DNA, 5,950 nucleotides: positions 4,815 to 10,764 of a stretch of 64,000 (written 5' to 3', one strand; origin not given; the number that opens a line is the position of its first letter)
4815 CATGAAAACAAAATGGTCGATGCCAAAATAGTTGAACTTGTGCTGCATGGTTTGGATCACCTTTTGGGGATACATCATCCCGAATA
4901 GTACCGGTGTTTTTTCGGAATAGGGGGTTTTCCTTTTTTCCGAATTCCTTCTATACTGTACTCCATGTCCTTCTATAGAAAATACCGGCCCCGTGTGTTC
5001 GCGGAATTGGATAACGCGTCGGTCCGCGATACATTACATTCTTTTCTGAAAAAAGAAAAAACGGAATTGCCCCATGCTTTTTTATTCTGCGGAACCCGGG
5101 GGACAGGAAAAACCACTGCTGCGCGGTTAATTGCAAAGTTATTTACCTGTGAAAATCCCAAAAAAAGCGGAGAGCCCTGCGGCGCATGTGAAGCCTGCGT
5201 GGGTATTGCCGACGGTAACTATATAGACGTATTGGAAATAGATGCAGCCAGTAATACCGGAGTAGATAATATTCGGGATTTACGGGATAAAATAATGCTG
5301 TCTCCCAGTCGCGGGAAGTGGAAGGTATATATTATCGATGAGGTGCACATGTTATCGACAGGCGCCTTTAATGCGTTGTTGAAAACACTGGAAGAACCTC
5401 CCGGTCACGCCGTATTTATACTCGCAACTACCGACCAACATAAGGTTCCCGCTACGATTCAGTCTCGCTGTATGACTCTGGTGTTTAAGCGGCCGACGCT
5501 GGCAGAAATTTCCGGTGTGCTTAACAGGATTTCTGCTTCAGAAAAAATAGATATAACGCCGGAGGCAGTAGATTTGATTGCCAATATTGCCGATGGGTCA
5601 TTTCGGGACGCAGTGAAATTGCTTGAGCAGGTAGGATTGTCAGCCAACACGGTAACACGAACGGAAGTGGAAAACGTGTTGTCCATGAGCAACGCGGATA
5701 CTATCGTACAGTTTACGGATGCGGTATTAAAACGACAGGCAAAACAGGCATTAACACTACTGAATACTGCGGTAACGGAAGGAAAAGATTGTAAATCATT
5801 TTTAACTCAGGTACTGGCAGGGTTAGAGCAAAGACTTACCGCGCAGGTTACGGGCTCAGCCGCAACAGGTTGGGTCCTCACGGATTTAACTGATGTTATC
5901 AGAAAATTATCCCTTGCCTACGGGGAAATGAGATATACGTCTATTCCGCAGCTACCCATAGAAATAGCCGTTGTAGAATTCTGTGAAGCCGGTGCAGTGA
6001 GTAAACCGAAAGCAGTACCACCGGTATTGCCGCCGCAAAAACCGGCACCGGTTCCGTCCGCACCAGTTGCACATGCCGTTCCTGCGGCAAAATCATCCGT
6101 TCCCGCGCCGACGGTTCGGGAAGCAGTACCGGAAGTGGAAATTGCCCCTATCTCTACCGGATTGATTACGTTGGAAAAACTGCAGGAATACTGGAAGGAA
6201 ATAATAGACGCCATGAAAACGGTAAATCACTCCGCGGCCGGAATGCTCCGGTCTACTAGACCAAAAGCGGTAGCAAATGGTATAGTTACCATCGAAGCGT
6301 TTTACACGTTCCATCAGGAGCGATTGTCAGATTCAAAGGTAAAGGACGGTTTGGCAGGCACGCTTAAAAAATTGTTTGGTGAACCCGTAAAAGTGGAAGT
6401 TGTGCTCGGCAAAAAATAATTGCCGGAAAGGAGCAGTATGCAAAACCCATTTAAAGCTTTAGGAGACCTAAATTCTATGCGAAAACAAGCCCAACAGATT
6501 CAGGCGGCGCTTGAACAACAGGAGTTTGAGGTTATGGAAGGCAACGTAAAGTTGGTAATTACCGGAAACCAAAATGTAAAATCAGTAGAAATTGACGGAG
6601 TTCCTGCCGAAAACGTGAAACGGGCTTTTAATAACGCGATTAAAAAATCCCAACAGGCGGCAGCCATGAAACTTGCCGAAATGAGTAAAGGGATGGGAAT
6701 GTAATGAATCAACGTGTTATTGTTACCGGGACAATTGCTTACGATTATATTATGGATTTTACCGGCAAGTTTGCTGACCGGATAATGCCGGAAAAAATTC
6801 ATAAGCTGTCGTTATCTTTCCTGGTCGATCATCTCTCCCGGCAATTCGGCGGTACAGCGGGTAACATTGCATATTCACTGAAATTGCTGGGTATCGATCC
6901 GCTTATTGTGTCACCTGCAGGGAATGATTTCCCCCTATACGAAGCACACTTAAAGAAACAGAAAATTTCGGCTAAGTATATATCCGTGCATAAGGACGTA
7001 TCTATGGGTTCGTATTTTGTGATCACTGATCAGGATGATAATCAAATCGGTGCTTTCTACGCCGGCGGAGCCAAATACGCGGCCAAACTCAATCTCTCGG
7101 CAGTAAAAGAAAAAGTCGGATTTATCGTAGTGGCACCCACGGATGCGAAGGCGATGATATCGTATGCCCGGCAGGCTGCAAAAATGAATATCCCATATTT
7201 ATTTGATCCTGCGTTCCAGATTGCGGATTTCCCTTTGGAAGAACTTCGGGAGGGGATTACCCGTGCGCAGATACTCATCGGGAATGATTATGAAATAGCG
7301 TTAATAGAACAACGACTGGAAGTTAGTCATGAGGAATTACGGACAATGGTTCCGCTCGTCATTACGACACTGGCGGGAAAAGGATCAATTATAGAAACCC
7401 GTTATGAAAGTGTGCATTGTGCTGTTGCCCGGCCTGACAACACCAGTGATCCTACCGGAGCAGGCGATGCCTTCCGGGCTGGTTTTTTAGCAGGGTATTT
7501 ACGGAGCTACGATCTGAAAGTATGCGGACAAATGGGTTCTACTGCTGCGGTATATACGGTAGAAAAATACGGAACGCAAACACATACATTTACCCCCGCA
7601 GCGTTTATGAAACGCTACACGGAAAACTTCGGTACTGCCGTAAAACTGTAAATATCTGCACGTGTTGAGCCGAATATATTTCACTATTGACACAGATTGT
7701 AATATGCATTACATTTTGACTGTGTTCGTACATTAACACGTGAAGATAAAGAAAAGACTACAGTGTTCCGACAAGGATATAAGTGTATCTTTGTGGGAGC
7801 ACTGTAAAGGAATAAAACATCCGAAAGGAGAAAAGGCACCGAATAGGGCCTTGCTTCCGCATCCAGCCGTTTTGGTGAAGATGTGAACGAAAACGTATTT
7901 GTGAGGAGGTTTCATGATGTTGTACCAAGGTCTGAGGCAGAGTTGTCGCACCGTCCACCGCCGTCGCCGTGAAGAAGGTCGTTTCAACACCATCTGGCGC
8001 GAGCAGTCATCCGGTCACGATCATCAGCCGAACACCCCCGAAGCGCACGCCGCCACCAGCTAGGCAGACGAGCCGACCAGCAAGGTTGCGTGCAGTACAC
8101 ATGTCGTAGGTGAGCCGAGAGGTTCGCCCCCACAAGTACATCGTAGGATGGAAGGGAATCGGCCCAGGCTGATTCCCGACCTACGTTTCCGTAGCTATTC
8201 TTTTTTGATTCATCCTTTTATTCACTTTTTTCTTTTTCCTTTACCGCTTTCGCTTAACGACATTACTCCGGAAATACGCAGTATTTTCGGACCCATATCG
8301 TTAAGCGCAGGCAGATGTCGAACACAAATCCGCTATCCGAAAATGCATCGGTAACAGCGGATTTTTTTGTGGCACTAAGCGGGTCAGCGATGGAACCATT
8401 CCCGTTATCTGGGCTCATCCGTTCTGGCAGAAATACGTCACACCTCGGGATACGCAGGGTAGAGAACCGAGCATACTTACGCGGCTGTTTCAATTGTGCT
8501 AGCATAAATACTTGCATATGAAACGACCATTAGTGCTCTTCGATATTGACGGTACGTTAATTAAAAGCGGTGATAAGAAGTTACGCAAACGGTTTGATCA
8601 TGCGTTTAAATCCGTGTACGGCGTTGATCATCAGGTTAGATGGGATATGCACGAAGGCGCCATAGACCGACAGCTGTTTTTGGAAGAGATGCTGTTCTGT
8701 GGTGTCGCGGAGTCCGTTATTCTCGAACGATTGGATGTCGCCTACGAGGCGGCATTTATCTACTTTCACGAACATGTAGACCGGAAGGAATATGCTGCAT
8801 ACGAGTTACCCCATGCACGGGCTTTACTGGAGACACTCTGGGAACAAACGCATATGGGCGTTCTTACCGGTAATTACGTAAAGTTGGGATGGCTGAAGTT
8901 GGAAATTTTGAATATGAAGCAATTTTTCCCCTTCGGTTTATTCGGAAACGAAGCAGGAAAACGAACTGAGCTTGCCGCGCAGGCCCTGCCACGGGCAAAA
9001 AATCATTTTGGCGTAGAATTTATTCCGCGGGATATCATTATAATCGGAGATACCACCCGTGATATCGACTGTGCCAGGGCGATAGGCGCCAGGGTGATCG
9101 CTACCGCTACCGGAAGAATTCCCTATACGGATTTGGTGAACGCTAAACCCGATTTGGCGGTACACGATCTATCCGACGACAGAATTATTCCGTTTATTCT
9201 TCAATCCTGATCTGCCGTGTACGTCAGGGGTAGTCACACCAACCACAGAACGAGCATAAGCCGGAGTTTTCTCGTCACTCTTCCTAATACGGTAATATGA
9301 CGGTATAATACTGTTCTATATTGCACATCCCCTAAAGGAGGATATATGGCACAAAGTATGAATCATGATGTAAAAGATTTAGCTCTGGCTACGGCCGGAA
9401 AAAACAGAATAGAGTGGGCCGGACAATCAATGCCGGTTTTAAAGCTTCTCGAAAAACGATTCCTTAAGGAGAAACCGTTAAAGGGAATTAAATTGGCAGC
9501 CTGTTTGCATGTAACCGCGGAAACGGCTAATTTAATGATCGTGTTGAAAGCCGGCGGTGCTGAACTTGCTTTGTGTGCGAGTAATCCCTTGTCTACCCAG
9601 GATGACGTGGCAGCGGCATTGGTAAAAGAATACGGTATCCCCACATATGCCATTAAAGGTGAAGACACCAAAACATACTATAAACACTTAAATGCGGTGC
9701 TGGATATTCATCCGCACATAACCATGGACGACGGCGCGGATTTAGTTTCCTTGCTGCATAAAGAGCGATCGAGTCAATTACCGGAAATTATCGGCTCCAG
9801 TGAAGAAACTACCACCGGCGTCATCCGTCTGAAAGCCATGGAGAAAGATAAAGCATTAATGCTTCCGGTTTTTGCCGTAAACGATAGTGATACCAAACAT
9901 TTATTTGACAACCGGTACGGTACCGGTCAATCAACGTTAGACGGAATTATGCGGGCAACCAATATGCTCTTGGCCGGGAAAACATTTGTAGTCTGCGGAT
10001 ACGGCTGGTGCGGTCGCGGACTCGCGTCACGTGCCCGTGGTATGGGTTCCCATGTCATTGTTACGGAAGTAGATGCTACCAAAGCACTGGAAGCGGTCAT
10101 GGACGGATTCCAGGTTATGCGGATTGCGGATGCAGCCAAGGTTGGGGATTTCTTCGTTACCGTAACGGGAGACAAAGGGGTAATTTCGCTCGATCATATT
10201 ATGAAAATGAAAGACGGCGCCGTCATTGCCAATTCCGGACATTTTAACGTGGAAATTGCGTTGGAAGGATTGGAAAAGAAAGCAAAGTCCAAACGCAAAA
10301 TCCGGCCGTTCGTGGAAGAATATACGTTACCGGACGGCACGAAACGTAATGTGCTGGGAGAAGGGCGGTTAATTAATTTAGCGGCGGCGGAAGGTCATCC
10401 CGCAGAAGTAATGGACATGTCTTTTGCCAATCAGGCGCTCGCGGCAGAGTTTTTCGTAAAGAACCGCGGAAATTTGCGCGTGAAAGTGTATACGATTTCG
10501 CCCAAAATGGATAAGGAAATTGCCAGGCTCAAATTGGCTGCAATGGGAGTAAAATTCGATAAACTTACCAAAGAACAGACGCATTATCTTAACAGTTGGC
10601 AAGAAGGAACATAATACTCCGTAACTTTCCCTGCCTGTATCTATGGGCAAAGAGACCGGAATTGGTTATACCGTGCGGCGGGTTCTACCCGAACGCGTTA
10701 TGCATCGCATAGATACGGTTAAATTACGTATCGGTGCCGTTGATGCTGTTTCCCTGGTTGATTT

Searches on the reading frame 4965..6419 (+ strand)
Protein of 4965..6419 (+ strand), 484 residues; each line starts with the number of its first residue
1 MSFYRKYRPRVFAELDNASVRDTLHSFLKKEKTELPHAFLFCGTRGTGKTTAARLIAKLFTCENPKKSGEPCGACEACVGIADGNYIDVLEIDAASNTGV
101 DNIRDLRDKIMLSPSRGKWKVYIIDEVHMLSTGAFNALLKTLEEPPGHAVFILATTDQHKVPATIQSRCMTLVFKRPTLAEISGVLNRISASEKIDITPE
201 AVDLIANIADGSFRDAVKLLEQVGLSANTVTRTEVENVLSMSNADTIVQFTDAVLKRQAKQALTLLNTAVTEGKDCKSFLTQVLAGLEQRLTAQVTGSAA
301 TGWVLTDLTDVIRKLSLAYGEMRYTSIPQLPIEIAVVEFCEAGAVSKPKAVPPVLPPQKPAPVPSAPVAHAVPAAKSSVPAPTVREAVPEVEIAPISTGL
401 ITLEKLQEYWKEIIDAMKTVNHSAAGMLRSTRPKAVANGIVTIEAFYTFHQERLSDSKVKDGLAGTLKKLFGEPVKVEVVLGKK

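Call 64: search_protein_families(library=ncbifam, proteins=[window:4965-6419:+], max_evalue=0.00001)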
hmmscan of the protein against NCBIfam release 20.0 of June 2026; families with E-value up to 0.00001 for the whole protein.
window:4965-6419:+ (484 aa): 73 families (the best 25 are shown)
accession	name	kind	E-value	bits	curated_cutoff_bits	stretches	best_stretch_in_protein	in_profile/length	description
NF004046.1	PRK05563.1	equivalog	7.5e-120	401.5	400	1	2-343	4-360/567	DNA polymerase III subunit gamma/tau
NF011512.0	PRK14950.1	equivalog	1.3e-116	391.1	593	2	2-375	5-396/585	DNA polymerase III subunits gamma and tau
TIGR02397.1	dnaX_nterm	equivalog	7.3e-106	354.4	250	1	2-297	3-297/355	DNA polymerase III subunit gamma/tau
NF011526.0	PRK14965.1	equivalog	4.7e-103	346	670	1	4-480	7-521/578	DNA polymerase III subunits gamma and tau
NF005942.0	PRK07994.1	equivalog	1.1e-96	325.3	613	1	5-299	8-301/655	DNA polymerase III subunit gamma/tau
NF011510.0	PRK14948.1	equivalog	1.6e-95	321.2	593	1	3-291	8-295/640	DNA polymerase III subunit gamma/tau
NF011514.0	PRK14953.1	equivalog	2.3e-93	313.8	536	1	2-293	5-295/488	DNA polymerase III subunits gamma and tau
NF011523.0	PRK14962.1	equivalog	3.1e-91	306.5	576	1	3-323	4-314/474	DNA polymerase III subunits gamma and tau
NF011524.0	PRK14963.1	equivalog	5.9e-88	296.5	601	1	3-481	4-496/647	DNA polymerase III subunits gamma and tau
NF006585.0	PRK09111.1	equivalog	5.1e-87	292.9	604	1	5-301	32-332/616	DNA polymerase III subunit gamma/tau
NF011531.0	PRK14971.1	equivalog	5.3e-87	293.1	685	1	5-291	9-295/614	DNA polymerase III subunit gamma/tau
NF004962.0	PRK06305.1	equivalog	1.7e-85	288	559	1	5-329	9-338/465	DNA polymerase III subunits gamma and tau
NF004549.0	PRK05896.1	equivalog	1e-82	278.8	578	1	2-291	5-293/642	DNA polymerase III subunits gamma and tau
NF005173.0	PRK06647.1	equivalog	2.8e-81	274.1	623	1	6-283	9-285/568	DNA polymerase III subunits gamma and tau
NF005846.3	PRK07764.1-6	equivalog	4.5e-78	263.9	625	1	3-313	2-314/628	DNA polymerase III subunit gamma and tau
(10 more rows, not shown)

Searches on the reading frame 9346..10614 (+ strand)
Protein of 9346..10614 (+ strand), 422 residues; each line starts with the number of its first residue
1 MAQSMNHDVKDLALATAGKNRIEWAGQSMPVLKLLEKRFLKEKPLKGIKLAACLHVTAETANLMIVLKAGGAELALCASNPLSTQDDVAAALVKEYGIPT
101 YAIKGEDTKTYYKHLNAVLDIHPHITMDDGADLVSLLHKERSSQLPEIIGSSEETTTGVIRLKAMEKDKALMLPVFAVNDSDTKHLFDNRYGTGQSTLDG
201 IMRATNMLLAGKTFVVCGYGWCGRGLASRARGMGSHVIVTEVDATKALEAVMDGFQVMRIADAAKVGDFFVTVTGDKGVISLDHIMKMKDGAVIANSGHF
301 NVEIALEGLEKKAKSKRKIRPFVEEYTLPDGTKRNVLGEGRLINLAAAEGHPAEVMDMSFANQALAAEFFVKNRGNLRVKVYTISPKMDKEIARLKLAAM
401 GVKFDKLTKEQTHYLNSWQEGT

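Call 64: search_protein_families(library=ncbifam, proteins=[window:9346-10614:+], max_evalue=0.00001)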
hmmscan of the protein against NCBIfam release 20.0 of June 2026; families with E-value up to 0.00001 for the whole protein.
window:9346-10614:+ (422 aa): 7 families
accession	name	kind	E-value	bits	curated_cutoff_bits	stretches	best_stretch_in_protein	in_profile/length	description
NF004005.0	PRK05476.2-3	equivalog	5.5e-189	628.3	275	1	6-420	4-417/418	adenosylhomocysteinase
TIGR00936.1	ahcY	equivalog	8.9e-189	627.6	497.6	1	8-422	2-416/416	adenosylhomocysteinase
NF004010.0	PRK05476.3-3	equivalog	9.6e-74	248.8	512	1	12-412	12-420/432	adenosylhomocysteinase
NF004009.0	PRK05476.3-2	equivalog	5.1e-69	233.3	485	1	8-403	69-460/487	adenosylhomocysteinase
NF004008.0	PRK05476.3-1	equivalog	1.1e-21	77.3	440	1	153-370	99-299/326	adenosylhomocysteinase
NF004017.0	PRK05479.1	equivalog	3.8e-07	29.2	336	1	207-303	13-113/337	ketol-acid reductoisomerase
TIGR00465.1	ilvC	equivalog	2.2e-06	26.9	226.15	1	209-305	1-101/314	ketol-acid reductoisomerase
